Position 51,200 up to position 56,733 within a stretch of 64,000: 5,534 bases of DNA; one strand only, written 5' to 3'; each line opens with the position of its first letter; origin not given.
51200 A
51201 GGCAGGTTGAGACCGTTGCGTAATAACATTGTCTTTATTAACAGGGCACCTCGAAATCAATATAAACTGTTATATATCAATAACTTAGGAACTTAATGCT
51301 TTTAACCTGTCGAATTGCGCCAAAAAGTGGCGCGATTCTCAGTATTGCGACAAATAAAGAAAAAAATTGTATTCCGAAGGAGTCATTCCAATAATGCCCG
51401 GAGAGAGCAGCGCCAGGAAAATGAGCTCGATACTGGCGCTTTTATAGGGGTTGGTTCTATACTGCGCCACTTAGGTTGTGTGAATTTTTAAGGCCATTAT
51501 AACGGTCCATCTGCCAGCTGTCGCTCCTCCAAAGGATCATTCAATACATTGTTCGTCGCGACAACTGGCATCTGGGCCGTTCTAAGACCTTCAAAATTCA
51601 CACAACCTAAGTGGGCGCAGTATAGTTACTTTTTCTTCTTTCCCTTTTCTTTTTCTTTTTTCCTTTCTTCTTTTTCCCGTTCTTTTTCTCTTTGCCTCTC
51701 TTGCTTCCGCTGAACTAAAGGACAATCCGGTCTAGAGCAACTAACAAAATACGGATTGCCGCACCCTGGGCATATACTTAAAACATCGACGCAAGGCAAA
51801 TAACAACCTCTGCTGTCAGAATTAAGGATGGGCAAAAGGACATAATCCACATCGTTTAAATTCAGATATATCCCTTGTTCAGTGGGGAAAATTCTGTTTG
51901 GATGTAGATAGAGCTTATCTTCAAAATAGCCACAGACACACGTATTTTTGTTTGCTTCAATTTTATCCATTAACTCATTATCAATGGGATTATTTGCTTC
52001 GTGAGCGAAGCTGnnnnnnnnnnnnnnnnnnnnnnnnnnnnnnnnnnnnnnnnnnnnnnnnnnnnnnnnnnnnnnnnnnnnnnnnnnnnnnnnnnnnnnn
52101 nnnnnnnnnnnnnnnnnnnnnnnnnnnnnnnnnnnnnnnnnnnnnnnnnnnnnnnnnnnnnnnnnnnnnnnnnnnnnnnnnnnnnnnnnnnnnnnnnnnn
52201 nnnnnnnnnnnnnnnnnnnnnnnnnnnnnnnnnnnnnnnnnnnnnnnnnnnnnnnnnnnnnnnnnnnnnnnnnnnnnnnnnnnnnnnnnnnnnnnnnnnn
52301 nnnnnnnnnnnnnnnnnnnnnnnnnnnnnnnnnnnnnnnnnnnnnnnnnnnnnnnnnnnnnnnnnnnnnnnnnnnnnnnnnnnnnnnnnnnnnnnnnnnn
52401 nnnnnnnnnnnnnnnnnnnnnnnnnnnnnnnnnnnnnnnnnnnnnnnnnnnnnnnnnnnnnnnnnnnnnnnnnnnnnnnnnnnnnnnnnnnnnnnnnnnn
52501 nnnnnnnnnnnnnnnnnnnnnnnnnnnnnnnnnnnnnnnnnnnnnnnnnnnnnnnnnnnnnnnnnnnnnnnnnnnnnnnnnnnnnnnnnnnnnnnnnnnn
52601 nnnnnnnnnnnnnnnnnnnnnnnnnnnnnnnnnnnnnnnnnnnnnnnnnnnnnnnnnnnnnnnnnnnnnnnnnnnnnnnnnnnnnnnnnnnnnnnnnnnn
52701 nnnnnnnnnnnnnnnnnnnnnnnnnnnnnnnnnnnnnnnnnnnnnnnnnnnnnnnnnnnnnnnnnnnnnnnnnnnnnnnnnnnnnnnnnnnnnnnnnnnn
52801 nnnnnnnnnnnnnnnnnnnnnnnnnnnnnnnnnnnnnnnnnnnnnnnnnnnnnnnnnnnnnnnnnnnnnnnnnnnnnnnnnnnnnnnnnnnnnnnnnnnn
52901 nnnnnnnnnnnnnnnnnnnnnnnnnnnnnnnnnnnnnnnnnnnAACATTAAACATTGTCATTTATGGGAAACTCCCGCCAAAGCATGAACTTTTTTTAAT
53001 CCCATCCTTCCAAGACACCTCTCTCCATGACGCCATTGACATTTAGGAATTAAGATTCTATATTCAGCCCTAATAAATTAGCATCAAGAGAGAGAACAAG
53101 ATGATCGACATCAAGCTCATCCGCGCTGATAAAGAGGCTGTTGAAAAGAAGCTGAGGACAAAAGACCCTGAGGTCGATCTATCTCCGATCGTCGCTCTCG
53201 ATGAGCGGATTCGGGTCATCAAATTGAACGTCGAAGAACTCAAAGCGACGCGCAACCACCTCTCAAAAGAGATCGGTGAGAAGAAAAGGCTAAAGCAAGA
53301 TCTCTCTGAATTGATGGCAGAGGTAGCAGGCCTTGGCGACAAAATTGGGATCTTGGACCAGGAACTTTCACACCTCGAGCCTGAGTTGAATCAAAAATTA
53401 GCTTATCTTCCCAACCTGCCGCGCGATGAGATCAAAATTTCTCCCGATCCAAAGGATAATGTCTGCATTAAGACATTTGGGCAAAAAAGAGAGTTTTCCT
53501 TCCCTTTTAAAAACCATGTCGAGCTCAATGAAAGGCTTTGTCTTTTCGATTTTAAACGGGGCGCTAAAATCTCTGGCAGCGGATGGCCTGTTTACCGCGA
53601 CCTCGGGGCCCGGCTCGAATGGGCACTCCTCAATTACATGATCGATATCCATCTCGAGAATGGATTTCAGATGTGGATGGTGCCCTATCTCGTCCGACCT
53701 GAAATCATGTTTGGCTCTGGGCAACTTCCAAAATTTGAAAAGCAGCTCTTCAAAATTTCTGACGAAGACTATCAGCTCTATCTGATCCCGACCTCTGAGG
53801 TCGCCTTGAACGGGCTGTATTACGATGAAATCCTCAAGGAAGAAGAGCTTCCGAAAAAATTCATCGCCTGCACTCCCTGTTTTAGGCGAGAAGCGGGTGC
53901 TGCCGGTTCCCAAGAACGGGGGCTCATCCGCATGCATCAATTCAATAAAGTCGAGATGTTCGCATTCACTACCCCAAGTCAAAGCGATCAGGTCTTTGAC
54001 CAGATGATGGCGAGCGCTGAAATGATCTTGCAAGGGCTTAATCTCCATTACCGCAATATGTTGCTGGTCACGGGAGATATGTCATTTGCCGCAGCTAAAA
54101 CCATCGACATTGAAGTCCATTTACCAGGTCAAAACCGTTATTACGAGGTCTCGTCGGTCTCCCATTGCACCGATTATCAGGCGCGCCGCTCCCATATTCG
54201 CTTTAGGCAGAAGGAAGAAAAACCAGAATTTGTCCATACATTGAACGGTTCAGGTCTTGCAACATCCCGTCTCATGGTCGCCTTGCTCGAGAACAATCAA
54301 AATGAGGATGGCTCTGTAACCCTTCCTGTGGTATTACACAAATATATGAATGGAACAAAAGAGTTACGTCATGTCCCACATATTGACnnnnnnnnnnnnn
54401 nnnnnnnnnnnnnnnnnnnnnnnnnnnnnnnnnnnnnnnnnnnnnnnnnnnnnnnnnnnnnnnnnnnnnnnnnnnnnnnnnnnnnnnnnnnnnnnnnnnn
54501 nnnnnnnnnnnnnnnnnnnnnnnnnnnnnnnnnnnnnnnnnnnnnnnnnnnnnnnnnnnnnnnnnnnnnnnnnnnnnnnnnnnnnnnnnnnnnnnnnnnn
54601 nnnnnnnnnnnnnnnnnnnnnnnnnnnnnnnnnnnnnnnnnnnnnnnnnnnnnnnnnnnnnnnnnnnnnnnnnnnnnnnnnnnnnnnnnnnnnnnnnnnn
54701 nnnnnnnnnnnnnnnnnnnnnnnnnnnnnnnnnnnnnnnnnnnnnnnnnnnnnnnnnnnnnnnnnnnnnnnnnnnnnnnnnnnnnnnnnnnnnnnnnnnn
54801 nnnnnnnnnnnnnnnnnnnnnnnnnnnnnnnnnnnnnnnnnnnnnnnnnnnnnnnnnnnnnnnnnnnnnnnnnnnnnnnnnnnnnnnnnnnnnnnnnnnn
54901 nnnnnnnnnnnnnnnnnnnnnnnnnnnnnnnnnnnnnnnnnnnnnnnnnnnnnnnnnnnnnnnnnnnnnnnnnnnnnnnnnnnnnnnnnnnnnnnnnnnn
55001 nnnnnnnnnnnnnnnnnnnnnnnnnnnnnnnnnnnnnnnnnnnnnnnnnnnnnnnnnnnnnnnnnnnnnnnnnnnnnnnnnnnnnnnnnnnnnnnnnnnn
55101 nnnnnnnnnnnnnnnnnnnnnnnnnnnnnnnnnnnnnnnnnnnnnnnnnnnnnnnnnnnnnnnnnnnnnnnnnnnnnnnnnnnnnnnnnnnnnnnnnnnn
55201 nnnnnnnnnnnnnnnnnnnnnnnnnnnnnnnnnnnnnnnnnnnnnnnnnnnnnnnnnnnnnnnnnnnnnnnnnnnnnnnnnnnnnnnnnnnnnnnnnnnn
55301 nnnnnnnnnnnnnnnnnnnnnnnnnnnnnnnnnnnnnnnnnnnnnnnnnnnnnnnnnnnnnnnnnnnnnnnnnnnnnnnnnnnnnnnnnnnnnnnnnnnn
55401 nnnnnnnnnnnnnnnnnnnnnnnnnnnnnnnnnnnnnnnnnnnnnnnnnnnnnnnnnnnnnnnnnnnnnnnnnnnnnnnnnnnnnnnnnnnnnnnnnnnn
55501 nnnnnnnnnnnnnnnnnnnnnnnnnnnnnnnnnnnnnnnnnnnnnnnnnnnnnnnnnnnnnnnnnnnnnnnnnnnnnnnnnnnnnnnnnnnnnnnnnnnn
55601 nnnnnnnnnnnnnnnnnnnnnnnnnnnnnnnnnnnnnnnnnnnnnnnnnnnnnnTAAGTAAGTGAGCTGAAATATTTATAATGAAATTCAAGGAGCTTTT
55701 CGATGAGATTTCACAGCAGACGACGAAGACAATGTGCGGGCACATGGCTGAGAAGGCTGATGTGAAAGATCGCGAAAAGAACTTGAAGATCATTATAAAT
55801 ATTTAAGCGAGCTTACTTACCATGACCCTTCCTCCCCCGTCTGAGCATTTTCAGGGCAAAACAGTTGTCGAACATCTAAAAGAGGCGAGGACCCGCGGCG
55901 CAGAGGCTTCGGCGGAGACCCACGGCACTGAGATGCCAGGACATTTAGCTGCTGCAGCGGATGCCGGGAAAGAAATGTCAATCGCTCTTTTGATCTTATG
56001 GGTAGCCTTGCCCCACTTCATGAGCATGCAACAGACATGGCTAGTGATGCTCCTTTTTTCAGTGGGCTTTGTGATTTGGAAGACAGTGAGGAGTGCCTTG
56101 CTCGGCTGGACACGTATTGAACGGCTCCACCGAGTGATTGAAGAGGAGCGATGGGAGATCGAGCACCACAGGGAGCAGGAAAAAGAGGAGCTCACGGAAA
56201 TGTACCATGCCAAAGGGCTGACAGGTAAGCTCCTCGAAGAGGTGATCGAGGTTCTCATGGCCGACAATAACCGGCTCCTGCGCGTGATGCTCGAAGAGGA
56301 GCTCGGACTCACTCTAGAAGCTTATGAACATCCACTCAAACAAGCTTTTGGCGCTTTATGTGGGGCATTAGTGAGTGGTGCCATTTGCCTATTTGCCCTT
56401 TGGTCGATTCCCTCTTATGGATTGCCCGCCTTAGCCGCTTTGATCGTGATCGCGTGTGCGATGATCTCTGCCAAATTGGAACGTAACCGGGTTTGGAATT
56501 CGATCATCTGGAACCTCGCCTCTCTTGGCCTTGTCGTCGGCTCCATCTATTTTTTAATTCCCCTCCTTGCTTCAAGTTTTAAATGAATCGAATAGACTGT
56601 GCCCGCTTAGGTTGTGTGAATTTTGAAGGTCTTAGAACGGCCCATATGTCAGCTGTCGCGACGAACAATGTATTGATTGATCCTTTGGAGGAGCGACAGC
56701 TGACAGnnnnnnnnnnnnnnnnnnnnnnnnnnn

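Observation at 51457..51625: MITE family B: two inverted 169-bp copies 5 kb apart, each welded to a gene end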

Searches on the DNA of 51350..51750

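Call 67: search_rna_families(source=window, start=51350, end=51750, threshold=evalue, max_evalue=1)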
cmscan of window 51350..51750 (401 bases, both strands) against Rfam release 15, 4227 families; matches with E-value up to 1: 0.
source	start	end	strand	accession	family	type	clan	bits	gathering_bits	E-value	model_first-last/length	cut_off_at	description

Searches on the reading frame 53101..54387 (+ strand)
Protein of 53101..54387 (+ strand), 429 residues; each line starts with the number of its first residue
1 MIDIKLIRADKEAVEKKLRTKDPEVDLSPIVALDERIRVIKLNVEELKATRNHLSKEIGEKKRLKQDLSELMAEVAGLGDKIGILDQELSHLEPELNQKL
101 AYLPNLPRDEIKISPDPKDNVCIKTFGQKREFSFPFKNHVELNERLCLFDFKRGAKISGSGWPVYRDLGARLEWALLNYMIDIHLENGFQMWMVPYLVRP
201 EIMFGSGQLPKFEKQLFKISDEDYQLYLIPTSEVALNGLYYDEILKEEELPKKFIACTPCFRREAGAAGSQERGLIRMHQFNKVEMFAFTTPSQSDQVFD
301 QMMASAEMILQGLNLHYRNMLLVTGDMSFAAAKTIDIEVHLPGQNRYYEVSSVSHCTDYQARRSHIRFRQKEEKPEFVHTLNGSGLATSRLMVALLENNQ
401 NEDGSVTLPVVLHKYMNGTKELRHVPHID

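Call 9: find_encoding_contigs(protein=window:53101-54387:+, flank=10000, max_places=10)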
Protein window:53101-54387:+ (429 aa): 1 contig read that carries it; 1 place shown.
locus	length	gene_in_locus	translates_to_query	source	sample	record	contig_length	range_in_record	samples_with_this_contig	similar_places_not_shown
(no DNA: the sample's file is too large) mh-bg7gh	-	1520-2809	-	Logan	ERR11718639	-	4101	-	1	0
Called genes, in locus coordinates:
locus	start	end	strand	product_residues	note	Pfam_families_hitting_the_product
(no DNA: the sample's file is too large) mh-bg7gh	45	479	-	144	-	-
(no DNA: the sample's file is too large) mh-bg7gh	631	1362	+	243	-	-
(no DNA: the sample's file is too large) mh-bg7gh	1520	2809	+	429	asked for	PF02403:Seryl_tRNA_N, PF00587:tRNA-synt_2b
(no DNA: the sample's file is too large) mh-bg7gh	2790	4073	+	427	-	PF02127:Peptidase_M18, PF05343:Peptidase_M42 (weak)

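Call 43: find_homologous_proteins(query=window:53101-54387:+, max_evalue=1e-100)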
Query window:53101-54387:+ (429 aa): 7312 proteins with E <= 1e-100 among 8000 candidates; the best 120 are listed.
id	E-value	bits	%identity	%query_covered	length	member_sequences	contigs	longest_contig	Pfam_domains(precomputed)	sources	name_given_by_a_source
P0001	2.2e-288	974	100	100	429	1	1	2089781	PF00587.31,PF02403.28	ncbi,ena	-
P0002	5.8e-287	969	100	100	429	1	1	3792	PF00587.31,PF02403.28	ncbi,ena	-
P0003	2.9e-286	967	99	100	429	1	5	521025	PF00587.31,PF02403.28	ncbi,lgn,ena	ncbi:MAG: serine--tRNA ligase [Rhabdochlamydiaceae bacterium]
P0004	3.7e-285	963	99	100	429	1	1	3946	PF00587.31,PF02403.28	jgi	-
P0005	3.1e-284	960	99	100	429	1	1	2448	PF00587.31,PF02403.28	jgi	jgi:seryl-tRNA synthetase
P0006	1.4e-257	872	90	98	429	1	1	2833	PF00587.31,PF02403.28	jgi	jgi:seryl-tRNA synthetase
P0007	9.4e-255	863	90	99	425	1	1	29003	PF00587.31,PF02403.28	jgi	jgi:seryl-tRNA synthetase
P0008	1.3e-254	863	89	99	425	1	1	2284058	PF00587.31,PF02403.28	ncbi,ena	-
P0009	2.8e-254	862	88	99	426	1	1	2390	PF00587.31,PF02403.28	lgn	-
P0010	6.4e-254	860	90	99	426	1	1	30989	PF00587.31,PF02403.28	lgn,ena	-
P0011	1.1e-253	860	89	98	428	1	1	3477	PF00587.31,PF02403.28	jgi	jgi:seryl-tRNA synthetase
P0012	1.2e-253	860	89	99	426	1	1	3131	PF00587.31,PF02403.28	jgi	jgi:seryl-tRNA synthetase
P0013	3.1e-253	858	89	98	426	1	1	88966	PF00587.31,PF02403.28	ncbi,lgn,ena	-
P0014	1.1e-252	856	88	99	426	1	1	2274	PF00587.31,PF02403.28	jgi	jgi:seryl-tRNA synthetase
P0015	1.2e-252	856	88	99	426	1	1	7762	PF00587.31,PF02403.28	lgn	-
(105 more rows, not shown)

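Call 44: find_encoding_contigs(protein=P0008, flank=8000, max_places=3)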
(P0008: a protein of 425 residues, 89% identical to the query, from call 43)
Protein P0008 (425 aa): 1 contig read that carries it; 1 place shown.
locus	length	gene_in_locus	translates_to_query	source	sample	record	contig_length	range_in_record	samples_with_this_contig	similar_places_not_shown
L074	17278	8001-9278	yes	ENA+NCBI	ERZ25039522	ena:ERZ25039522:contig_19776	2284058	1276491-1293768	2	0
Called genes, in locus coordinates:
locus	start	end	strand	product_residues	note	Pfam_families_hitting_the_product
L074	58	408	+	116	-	-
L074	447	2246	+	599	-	PF00254:FKBP_C (weak)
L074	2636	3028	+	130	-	-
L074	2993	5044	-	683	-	PF00676:E1_dh, PF02779:Transket_pyr, PF02780:Transketolase_C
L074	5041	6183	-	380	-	PF03682:UPF0158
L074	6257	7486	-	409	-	PF07690:MFS_1, PF00083:Sugar_tr, PF07690:MFS_1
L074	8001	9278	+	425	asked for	PF02403:Seryl_tRNA_N, PF00587:tRNA-synt_2b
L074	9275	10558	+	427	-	PF02127:Peptidase_M18, PF05343:Peptidase_M42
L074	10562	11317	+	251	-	PF01988:VIT1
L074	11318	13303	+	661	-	PF00122:E1-E2_ATPase, PF00702:Hydrolase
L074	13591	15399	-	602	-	PF08719:NADAR, PF00102:Y_phosphatase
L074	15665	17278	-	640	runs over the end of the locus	-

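Call 45: find_encoding_contigs(protein=P0007, flank=8000, max_places=3)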
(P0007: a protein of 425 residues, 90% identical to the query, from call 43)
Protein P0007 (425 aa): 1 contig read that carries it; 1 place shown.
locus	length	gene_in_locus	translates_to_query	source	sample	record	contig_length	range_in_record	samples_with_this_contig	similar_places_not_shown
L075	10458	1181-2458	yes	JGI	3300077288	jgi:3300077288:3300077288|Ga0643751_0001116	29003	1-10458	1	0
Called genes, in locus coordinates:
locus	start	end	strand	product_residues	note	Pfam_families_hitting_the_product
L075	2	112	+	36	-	?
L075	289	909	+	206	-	PF06094:GGACT, PF13772:AIG2_2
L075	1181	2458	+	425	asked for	PF02403:Seryl_tRNA_N, PF00587:tRNA-synt_2b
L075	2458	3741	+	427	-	PF02127:Peptidase_M18, PF05343:Peptidase_M42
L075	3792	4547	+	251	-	PF01988:VIT1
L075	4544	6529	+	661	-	PF00122:E1-E2_ATPase, PF00702:Hydrolase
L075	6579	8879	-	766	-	PF04991:LicD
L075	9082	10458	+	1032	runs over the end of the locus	PF05088:Bac_GDH_CD, PF00208:ELFV_dehydrog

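Call 46: find_encoding_contigs(protein=P0001, flank=10000, max_places=3)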
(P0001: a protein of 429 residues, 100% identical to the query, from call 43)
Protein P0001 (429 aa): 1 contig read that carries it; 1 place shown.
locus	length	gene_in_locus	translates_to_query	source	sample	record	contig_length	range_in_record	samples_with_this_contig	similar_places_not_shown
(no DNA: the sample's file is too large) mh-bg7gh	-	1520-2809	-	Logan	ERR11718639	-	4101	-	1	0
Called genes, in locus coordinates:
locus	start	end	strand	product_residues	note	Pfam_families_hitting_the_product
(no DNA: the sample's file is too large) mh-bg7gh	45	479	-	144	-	-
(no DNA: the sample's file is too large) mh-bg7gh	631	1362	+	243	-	-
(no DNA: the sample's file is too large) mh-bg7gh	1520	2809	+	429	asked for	PF02403:Seryl_tRNA_N, PF00587:tRNA-synt_2b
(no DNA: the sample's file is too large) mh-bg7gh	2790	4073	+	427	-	PF02127:Peptidase_M18, PF05343:Peptidase_M42 (weak)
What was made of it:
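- On IS630-family derivative: The source contig could not be read (calls 9, 46).
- Tried and rejected: The serS product (P0001, 100% identical) sits on a 2.09-Mb contig, but only a Logan contig without DNA was returned (calls 9, 46).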

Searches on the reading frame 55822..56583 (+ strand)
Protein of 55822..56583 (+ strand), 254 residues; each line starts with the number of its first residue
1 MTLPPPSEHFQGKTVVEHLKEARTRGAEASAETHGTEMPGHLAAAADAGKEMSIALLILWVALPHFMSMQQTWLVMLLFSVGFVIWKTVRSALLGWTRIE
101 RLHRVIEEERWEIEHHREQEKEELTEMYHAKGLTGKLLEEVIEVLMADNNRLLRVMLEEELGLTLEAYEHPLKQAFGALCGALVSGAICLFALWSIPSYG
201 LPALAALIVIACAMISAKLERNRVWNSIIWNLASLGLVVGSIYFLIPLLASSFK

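Call 19: search_protein_families(library=pfam, proteins=[window:55822-56583:+], max_evalue=0.01)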
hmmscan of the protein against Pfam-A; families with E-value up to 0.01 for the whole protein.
window:55822-56583:+ (254 aa): 1 family
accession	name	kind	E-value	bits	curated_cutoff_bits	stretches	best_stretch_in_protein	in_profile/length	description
PF01988.24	VIT1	-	4.5e-18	66.3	28.1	1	102-233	63-200/214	VIT family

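Call 21: find_encoding_contigs(protein=window:55822-56583:+, flank=10000, max_places=10)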
Protein window:55822-56583:+ (254 aa): 10 contigs read that carry it; 10 places shown.
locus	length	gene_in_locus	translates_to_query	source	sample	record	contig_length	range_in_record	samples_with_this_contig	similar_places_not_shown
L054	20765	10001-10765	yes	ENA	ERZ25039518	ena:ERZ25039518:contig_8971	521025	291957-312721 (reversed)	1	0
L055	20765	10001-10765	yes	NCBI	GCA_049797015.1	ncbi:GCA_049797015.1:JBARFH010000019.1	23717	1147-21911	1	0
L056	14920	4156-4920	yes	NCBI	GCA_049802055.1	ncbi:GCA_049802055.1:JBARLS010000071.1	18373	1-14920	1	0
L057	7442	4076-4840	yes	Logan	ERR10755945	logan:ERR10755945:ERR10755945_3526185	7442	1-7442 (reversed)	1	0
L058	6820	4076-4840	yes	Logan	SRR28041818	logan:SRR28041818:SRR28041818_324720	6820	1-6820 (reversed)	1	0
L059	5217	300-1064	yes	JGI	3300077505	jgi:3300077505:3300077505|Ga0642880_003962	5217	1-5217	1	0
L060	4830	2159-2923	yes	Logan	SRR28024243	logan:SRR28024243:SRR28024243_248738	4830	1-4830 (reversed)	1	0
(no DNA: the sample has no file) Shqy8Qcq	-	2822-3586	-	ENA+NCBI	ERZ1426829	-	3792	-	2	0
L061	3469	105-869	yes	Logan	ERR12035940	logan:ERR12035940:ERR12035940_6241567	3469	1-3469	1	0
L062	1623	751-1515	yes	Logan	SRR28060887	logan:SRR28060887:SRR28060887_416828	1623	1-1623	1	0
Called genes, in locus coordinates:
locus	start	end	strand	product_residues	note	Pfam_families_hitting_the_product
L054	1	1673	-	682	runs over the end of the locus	PF00676:E1_dh, PF02779:Transket_pyr, PF02780:Transketolase_C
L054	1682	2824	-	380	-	PF03682:UPF0158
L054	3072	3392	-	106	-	-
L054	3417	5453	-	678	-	-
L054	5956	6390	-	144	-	-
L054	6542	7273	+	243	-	-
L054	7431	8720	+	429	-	PF02403:Seryl_tRNA_N, PF00587:tRNA-synt_2b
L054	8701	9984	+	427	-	PF02127:Peptidase_M18, PF05343:Peptidase_M42 (weak)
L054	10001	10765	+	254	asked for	PF01988:VIT1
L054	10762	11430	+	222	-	PF00122:E1-E2_ATPase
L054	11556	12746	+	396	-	PF00702:Hydrolase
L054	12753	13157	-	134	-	PF00240:ubiquitin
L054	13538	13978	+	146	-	-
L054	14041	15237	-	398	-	PF02661:Fic (faint)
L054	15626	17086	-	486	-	PF08719:NADAR, PF00102:Y_phosphatase, PF22785:Tc-R-P (faint)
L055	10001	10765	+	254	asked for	PF01988:VIT1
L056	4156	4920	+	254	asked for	PF01988:VIT1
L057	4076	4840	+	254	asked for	PF01988:VIT1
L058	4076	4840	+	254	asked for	PF01988:VIT1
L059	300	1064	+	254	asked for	PF01988:VIT1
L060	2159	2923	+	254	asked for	PF01988:VIT1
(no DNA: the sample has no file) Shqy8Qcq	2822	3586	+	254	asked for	PF01988:VIT1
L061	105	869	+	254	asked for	PF01988:VIT1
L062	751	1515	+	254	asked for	PF01988:VIT1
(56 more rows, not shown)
